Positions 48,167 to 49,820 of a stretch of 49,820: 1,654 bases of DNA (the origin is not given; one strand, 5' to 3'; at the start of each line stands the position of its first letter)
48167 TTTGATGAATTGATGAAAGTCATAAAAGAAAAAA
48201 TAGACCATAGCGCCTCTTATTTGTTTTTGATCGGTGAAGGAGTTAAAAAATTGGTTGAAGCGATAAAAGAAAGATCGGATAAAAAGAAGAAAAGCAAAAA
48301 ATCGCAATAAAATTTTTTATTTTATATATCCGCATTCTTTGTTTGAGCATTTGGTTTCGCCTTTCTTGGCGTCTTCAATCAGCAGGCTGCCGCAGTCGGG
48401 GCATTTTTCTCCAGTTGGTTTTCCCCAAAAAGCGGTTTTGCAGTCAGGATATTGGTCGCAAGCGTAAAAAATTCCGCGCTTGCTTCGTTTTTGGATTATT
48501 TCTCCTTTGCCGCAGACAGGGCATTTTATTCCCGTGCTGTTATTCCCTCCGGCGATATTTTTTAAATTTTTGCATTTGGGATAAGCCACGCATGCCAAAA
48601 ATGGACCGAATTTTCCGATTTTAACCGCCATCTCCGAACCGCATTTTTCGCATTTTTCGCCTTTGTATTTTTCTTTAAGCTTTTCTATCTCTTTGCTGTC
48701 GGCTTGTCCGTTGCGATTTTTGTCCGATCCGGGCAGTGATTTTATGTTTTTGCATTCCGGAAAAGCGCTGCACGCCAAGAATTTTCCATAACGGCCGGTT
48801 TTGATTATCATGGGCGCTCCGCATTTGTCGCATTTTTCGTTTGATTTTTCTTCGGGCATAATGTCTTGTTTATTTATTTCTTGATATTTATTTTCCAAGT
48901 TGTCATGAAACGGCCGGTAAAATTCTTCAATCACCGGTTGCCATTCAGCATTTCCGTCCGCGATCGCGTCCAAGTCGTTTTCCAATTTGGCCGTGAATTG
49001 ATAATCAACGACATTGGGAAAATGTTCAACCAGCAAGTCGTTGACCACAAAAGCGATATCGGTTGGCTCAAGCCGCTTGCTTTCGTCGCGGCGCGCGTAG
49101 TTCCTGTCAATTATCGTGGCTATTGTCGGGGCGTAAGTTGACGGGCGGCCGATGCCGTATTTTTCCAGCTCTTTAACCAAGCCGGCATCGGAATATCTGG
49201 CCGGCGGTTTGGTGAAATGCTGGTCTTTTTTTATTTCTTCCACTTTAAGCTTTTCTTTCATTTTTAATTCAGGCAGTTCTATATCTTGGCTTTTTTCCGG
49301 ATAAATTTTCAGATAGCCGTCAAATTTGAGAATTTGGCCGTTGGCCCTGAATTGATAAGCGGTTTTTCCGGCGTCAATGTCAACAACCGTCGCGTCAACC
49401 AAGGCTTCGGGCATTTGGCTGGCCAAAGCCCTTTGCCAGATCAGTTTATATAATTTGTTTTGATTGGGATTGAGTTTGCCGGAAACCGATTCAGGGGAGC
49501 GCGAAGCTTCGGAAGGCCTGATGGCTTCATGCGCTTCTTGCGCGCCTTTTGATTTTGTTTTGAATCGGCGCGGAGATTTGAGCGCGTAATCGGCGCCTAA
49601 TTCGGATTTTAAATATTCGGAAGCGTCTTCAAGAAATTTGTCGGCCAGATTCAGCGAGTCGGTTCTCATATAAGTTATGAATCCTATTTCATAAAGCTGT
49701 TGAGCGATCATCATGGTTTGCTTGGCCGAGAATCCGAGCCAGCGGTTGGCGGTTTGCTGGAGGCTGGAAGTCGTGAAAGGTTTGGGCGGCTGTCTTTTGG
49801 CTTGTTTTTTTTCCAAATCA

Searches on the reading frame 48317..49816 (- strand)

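Call 61: search_protein_families(library=pfam, proteins=[window:48317-49816:-], max_evalue=0.0001)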
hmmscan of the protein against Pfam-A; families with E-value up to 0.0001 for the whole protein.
window:48317-49816:- (499 aa): 2 families
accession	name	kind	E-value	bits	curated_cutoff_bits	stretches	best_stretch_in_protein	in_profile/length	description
PF01131.25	Topoisom_bac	-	5.1e-93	312.7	35.1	1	2-296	114-410/411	DNA topoisomerase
PF01396.24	Zn_ribbon_Top1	-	4.5e-41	138.8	32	3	327-362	2-37/39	Topoisomerase DNA binding C4 zinc finger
